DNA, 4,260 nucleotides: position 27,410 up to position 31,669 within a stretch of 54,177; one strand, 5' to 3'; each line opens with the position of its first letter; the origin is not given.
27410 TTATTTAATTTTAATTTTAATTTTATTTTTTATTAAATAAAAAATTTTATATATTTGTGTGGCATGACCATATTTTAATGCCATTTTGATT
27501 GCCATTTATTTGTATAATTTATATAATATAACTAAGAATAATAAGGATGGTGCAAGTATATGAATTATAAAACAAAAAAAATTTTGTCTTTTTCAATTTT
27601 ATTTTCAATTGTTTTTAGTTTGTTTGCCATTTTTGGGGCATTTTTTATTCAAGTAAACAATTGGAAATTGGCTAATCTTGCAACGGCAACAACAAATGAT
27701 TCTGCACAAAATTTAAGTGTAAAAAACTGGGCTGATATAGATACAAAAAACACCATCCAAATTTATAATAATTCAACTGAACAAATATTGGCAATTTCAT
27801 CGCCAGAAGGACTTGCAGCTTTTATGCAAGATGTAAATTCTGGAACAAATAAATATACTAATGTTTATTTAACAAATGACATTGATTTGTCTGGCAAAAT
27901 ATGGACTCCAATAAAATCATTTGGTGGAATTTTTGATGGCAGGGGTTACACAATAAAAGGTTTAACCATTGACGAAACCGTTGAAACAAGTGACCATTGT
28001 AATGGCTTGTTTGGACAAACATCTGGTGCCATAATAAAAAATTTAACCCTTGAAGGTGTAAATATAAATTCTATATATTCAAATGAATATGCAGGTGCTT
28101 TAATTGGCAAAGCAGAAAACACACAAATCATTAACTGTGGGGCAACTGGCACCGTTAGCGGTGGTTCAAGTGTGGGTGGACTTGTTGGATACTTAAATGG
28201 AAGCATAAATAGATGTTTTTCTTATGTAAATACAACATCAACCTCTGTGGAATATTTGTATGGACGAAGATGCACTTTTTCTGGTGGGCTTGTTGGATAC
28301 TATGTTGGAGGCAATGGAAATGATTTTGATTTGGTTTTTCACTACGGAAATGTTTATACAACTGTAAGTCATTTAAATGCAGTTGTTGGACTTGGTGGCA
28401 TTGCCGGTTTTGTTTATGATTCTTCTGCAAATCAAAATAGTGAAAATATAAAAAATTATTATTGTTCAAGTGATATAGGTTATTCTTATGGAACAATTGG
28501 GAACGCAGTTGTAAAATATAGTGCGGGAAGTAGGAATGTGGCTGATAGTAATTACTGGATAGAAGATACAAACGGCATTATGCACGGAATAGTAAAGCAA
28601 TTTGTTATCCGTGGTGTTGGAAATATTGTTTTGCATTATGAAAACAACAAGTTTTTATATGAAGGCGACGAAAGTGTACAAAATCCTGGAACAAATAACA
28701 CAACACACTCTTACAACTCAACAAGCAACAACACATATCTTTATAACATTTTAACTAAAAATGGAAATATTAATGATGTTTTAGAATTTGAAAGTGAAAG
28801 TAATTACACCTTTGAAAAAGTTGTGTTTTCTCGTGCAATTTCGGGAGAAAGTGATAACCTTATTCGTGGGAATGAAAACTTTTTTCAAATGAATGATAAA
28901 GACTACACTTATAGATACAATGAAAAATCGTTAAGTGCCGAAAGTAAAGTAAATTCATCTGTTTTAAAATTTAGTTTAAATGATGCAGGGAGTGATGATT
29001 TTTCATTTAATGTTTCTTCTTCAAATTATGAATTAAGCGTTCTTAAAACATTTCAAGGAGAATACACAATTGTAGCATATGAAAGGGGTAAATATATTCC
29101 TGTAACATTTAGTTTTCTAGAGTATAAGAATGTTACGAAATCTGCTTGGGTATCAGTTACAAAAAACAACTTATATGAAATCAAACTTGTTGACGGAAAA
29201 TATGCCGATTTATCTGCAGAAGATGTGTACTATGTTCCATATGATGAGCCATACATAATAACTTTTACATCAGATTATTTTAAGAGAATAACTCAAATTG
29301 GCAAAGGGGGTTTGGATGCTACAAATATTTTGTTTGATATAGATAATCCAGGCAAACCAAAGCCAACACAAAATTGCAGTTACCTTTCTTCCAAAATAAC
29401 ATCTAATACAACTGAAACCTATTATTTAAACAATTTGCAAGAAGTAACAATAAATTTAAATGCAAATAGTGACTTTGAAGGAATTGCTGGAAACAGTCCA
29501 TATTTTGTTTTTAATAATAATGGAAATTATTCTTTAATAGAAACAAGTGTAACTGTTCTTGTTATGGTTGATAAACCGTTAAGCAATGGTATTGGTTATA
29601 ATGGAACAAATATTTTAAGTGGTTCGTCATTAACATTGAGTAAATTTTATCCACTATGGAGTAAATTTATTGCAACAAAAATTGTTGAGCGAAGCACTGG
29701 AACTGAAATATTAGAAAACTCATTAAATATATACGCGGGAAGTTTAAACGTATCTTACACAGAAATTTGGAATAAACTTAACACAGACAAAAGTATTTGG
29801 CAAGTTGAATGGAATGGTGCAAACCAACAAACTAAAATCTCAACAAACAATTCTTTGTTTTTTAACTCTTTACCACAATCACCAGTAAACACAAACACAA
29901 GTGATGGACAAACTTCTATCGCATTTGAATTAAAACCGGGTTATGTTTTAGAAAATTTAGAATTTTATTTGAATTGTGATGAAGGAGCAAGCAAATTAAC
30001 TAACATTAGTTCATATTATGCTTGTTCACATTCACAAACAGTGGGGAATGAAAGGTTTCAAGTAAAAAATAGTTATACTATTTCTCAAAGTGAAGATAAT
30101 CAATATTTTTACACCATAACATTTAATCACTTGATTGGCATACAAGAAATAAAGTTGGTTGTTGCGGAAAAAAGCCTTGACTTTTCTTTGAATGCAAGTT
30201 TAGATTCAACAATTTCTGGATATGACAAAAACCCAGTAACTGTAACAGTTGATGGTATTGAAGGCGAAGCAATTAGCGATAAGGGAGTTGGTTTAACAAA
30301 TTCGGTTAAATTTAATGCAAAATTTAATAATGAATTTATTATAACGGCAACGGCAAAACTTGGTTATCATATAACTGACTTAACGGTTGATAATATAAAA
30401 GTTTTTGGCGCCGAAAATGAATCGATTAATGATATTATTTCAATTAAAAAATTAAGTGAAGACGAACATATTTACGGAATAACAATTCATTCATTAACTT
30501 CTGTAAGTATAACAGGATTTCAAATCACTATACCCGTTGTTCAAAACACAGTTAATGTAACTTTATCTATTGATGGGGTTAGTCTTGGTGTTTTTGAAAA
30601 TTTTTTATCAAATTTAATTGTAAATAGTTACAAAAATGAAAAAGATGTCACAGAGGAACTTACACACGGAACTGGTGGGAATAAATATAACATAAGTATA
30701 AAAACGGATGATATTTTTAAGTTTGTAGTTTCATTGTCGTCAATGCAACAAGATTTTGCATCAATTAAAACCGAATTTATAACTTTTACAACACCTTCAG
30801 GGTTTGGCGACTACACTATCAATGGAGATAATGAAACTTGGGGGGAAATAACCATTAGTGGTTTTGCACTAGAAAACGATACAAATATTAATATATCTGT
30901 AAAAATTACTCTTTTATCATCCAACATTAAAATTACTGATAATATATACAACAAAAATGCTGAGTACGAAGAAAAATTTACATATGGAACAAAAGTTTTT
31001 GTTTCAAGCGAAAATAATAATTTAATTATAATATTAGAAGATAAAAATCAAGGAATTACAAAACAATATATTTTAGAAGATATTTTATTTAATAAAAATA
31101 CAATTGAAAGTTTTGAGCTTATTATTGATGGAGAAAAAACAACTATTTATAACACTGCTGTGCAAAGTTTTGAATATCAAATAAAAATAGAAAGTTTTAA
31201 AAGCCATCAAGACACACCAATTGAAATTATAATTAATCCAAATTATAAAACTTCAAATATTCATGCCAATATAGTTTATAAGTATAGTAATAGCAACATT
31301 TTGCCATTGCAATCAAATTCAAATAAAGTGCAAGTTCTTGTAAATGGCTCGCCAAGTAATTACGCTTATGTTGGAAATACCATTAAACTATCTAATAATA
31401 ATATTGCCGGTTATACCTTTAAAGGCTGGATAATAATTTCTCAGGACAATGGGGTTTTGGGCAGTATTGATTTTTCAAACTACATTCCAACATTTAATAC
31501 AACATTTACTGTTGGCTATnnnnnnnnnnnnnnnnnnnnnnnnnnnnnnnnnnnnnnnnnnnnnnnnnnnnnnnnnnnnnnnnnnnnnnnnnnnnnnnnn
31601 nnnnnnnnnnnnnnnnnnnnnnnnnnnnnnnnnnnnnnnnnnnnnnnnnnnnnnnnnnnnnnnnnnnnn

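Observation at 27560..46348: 6262-aa surface protein with mirror-like architecture and hydrophobic anchors at both ends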

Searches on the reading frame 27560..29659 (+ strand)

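Call 7: search_protein_families(library=pfam, proteins=[window:27560-29659:+], max_evalue=1)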
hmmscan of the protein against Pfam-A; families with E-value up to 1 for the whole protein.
window:27560-29659:+ (700 aa): 1 family
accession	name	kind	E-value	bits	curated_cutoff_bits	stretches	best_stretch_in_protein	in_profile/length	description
PF07581.17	Glug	-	0.00017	22.2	20.5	2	174-200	1-28/28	The GLUG motif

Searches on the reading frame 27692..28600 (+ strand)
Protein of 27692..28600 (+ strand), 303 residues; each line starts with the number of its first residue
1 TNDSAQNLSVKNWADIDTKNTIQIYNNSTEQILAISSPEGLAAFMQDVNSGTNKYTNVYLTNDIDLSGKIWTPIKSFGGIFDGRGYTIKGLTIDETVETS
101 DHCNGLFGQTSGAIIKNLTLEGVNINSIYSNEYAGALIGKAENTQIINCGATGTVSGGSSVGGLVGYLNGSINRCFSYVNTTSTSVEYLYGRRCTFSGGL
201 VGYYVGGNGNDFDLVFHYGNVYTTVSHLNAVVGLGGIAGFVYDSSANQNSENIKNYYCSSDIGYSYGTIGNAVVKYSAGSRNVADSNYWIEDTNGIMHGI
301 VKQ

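Call 50: search_solved_structures(query=window:27692-28600:+, max_evalue=1, show_alignments=2)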
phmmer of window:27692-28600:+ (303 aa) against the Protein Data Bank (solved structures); distinct sequences matched with E-value up to 1: 1.
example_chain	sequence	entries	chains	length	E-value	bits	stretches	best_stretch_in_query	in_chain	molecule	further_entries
5i7j_A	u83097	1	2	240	0.53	12.9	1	121-172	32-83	BPI fold-containing family A member 1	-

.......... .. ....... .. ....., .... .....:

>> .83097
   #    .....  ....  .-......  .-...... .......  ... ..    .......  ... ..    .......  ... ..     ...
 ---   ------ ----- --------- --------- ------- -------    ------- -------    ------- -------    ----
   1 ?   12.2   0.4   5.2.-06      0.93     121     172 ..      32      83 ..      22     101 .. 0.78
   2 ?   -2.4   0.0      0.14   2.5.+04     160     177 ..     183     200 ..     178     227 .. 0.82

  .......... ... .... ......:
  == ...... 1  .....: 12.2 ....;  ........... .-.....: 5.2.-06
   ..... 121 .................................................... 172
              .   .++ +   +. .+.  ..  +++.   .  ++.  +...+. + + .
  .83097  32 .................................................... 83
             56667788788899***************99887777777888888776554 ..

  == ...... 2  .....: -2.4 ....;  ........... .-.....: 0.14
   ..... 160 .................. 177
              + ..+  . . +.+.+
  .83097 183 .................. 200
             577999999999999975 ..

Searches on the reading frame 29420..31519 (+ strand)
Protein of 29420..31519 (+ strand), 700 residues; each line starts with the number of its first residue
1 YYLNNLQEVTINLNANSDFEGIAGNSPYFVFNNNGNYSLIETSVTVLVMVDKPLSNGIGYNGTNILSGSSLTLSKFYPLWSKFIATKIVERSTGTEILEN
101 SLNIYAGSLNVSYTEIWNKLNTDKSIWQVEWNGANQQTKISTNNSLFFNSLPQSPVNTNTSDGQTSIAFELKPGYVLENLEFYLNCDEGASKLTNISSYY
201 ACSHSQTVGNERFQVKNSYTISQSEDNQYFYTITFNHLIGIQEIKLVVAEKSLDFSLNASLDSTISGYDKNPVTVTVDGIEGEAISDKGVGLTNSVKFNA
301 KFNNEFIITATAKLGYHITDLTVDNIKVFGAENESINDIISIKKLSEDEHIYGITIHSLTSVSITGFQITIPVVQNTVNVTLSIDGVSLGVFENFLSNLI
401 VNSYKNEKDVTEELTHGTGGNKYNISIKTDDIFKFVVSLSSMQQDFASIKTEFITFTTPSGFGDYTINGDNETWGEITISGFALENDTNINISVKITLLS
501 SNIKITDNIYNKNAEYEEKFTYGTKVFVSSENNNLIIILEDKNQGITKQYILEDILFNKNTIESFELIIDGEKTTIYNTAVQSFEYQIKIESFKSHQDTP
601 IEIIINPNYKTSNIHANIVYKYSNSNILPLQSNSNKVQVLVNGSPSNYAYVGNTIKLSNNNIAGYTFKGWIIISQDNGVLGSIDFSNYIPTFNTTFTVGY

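Call 7: search_protein_families(library=pfam, proteins=[window:29420-31519:+], max_evalue=1)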
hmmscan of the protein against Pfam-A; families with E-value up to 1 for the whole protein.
window:29420-31519:+ (700 aa): 2 families
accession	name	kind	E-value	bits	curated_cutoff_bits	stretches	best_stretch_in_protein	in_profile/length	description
PF18998.6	Flg_new_2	-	0.0017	18.8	23.6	0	304-330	23-48/73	Divergent InlB B-repeat domain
PF18283.7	CBM77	-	0.68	10.8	25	1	286-350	31-95/108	Carbohydrate binding module 77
